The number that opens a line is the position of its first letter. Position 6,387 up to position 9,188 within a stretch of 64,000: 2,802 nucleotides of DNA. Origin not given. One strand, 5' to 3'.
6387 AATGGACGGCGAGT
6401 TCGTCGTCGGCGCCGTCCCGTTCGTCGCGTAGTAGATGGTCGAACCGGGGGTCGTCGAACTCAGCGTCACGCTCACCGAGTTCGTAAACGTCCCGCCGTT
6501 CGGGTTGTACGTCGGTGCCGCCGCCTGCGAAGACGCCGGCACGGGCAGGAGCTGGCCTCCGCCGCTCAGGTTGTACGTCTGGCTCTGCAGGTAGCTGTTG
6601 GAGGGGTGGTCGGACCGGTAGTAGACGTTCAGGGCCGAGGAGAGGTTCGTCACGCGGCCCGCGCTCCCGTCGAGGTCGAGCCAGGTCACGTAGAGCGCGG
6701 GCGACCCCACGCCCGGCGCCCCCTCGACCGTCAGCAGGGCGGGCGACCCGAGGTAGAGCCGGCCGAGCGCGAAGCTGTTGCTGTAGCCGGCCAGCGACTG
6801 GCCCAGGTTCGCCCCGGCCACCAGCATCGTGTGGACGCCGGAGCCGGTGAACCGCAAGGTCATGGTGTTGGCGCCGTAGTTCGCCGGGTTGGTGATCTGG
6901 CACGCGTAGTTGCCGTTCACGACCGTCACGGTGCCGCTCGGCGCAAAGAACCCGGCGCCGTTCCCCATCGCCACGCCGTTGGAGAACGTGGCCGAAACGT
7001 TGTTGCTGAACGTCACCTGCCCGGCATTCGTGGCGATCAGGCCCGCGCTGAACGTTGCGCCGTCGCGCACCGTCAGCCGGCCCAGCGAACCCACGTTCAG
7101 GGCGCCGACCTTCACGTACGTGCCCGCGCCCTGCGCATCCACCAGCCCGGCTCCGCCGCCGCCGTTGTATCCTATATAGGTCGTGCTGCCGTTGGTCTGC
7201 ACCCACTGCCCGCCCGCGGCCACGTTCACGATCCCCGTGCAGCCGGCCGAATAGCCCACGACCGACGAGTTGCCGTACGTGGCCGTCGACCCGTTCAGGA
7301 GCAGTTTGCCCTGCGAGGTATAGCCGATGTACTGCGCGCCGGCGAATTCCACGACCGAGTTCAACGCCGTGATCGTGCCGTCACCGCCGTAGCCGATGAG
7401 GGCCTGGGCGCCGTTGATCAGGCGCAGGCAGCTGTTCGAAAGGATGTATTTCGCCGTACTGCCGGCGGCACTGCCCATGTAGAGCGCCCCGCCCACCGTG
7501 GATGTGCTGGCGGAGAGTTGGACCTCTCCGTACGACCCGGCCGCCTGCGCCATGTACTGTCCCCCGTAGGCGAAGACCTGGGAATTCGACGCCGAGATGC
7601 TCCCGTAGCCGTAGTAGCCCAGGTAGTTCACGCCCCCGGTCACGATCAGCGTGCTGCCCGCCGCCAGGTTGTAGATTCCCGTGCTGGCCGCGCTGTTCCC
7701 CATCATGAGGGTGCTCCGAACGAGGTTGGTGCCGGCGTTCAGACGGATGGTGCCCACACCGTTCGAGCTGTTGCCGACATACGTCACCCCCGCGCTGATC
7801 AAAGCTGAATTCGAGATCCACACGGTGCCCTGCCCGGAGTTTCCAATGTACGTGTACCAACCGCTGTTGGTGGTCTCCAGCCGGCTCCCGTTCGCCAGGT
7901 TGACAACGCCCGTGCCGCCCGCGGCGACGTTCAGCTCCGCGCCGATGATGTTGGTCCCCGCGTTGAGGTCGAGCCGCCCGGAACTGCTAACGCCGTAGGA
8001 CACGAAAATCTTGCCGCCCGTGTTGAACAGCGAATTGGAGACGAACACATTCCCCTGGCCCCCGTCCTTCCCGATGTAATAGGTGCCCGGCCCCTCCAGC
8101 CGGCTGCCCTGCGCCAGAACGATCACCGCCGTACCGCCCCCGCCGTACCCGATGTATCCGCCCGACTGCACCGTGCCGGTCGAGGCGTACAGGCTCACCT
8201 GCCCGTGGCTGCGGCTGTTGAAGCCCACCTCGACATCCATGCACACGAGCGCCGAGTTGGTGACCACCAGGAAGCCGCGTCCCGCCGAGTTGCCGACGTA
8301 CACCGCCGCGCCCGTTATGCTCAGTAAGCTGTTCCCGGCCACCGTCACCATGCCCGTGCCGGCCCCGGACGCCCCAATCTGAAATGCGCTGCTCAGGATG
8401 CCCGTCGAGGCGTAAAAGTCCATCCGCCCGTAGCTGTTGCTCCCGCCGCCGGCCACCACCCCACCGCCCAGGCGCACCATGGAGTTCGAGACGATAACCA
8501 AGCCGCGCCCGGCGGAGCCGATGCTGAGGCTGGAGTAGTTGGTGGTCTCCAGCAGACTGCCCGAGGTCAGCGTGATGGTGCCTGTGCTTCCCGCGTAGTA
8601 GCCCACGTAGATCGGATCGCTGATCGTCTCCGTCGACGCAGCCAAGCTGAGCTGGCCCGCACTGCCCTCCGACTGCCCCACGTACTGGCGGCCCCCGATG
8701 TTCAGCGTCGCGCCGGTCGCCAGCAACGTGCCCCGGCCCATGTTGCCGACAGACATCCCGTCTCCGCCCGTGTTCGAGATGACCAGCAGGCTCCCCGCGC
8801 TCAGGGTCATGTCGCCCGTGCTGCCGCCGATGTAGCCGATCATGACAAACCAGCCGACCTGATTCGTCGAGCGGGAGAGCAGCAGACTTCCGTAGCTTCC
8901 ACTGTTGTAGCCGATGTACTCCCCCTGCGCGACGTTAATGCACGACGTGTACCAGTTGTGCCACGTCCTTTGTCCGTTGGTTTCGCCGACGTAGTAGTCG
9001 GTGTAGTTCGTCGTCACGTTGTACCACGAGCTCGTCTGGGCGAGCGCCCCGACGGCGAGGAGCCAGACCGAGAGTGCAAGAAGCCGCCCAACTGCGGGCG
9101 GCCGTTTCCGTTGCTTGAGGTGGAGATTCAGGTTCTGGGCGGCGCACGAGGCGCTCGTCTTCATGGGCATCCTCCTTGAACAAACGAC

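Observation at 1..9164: Gene of more than 9 kb missing from the ORF track, masked by a 2577-aa antisense shadow ORF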

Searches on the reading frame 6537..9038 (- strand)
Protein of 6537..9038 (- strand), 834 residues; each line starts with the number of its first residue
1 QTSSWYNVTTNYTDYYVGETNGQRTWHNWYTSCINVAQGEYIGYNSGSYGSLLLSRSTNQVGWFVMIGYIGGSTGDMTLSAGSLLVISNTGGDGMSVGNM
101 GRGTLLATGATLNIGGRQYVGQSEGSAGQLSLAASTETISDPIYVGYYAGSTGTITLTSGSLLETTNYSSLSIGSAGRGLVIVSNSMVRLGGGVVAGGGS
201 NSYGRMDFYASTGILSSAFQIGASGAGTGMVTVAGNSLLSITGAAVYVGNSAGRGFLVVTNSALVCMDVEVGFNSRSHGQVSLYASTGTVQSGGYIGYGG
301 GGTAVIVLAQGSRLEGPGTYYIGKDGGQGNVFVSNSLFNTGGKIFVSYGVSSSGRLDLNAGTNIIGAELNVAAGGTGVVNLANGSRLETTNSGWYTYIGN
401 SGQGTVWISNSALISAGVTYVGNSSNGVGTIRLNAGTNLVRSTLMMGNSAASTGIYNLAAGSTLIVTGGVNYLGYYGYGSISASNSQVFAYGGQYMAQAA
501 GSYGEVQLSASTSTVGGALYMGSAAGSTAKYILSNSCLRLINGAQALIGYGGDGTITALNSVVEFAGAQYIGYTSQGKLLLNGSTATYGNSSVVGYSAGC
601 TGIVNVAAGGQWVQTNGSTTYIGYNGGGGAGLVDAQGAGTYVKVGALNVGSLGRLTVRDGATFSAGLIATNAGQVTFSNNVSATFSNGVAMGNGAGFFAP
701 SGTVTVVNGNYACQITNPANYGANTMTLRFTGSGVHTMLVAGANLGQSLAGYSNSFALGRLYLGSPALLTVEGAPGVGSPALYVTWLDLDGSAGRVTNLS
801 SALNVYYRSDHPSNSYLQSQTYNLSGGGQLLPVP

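Call 9: search_protein_families(library=pfam, max_evalue=1, proteins=[window:6537-9038:-])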
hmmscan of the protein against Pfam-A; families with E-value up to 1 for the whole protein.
seq(834 aa): 0 families

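Call 39: find_related_loci(query=window:6555-9038:-, collection=genome_contigs, flank=3000)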
Query window:6555-9038:- (828 aa) in genome_contigs; peptide patterns used: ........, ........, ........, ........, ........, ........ (x = any residue, [..] = any of these).
18 stretches matched a pattern, but none encodes a relative of the query by tblastn (E <= 1e-3).

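Call 46: search_solved_structures(query=window:6555-9038:-, max_evalue=5)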
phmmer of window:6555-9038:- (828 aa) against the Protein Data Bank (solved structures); distinct sequences matched with E-value up to 5: 0.

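Call 59: predict_structure(protein=window:6555-9038:-)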
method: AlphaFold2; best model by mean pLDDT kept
length: 828 residues; sequences in the alignment: 1
mean_pLDDT: 47.4   pTM: 0.46
mean pLDDT of the five models: 47.4, 46.3, 41.5, 32.6, 32.3
residues with pLDDT >= 90: 0; 70-90: 30; 50-70: 341; < 50: 457
segments of 3 or more residues with pLDDT < 50: 1-111, 391-397, 399-401, 415-425, 445-452, 468-478, 492-504, 509-529, 541-554, 558-561, 565-653, 665-673, 687-702, 706-828
pLDDT, mean of each block of 10 residues (from residue 1): 24 28 29 28 31 32 32 39 40 43 46 56 60 58 66 69 57 70 69 63 70 62 63 67 58 64 54 52 51 53 55 59 62 58 61 67 63 62 60 42 54 48 50 60 49 58 55 45 58 45 49 47 47 54 41 48 46 34 32 27 27 33 32 40 45 50 50 51 51 44 44 34 40 37 24 27 38 37 36 34 33 28 26
secondary structure, 60 per line:
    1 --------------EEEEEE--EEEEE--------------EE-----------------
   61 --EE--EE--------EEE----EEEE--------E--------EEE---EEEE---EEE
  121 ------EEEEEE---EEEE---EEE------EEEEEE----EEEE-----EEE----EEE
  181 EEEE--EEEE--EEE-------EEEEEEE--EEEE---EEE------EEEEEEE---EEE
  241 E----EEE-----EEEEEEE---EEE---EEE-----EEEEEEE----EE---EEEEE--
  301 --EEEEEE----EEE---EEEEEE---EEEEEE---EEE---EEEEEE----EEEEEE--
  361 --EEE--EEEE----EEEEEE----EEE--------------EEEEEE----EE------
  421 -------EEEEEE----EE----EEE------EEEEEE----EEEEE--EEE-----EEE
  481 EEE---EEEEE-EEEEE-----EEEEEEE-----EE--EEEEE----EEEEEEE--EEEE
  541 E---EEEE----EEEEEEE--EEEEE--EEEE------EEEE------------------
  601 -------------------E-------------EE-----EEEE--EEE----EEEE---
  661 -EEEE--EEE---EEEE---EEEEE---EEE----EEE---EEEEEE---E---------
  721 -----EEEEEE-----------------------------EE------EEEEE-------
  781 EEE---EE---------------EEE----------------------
elements in order (helices of 4 or more, strands of 3 or more residues): E15-20 E23-27 E77-79 E84-87 E105-107 E111-114 E118-120 E127-132 E136-139 E143-145 E152-157 E162-165 E171-173 E178-184 E187-190 E193-195 E203-209 E212-215 E219-221 E228-234 E238-241 E246-248 E254-260 E264-266 E270-272 E278-284 E294-298 E303-308 E313-315 E319-324 E328-333 E337-339 E343-348 E353-358 E363-365 E368-371 E376-381 E386-388 E403-408 E428-433 E444-446 E453-458 E463-467 E470-472 E478-483 E487-491 E493-497 E503-509 E519-523 E528-534 E537-541 E545-548 E553-559 E562-566 E569-572 E579-582 E641-644 E647-649 E654-657 E662-665 E668-670 E674-677 E681-685 E689-691 E696-698 E702-707 E726-731 E769-773 E781-783 E804-806

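Call 63: fold_search(model_id=the predicted structure, library=pdb)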
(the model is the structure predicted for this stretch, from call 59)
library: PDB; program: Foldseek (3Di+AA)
matches with E <= 10: 132; with E <= 0.001: 1
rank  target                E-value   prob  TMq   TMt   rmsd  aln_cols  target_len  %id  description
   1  4q1q_A                6.6e-04  1.00  0.17  0.38  11.2       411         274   16  Crystal structure of TibC-catalyzed hyper-glycosylated TibA55-350 fragment (released 2014-09-17)
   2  7koh_C                2.4e-03  0.97  0.21  0.29  18.1       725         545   15  Crystal structure of antigen 43 from Escherichia coli EDL933 (released 2022-03-09)
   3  7koh_A                7.3e-03  0.87  0.21  0.28  21.2       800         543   12  Crystal structure of antigen 43 from Escherichia coli EDL933 (released 2022-03-09)
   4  4kh3                  1.0e-02  0.77  0.19  0.28  19.6       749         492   13  Structure of a bacterial self-associating protein (released 2014-01-15)
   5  7koh_D                1.2e-02  0.47  0.16  0.21  19.2       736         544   13  Crystal structure of antigen 43 from Escherichia coli EDL933 (released 2022-03-09)
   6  7kob                  1.5e-02  0.82  0.17  0.31  12.7       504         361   13  Crystal structure of antigen 43b from Escherichia coli CFT073 (released 2022-03-09)
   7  7koh_B                1.8e-02  0.77  0.20  0.27  20.2       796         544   12  Crystal structure of antigen 43 from Escherichia coli EDL933 (released 2022-03-09)
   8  7ko9                  1.8e-02  0.51  0.18  0.24  21.9       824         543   13  Crystal structure of antigen 43 from uropathogenic Escherichia coli UTI89 (released 2022-03-09)
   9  1dab                  1.6e-01  0.21  0.17  0.23  18.6       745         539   12  The Structure of Bordetella Pertussis Virulence Factor P.69 Pertactin (released 1999-12-15)
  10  3ak5_A                2.4e-01  0.09  0.13  0.12  18.3       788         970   11  Hemoglobin protease (Hbp) passenger missing domain-2 (released 2010-10-06)
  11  6bea                  2.7e-01  0.03  0.07  0.10  23.4       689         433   10  Crystal structure of the autotransporter UpaB from E. coli strain CFT073 (released 2019-04-10)
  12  2vji                  2.8e-01  0.05  0.11  0.12  16.6       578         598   12  Tailspike protein of E.coli bacteriophage HK620 (released 2008-07-01)
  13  4rm6                  3.6e-01  0.08  0.15  0.15  17.5       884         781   10  Crystal structure of Hemopexin Binding Protein (released 2016-05-18)
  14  5gkq_A                4.0e-01  0.06  0.13  0.14  28.6       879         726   10  Structure of PL6 family alginate lyase AlyGC mutant-R241A (released 2017-02-08)
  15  7xz7_A                5.7e-01  0.04  0.09  0.14  19.6       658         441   10  Mutant (D137A) of the N-terminal domain of fucoidan lyase FdlA (released 2022-09-28)
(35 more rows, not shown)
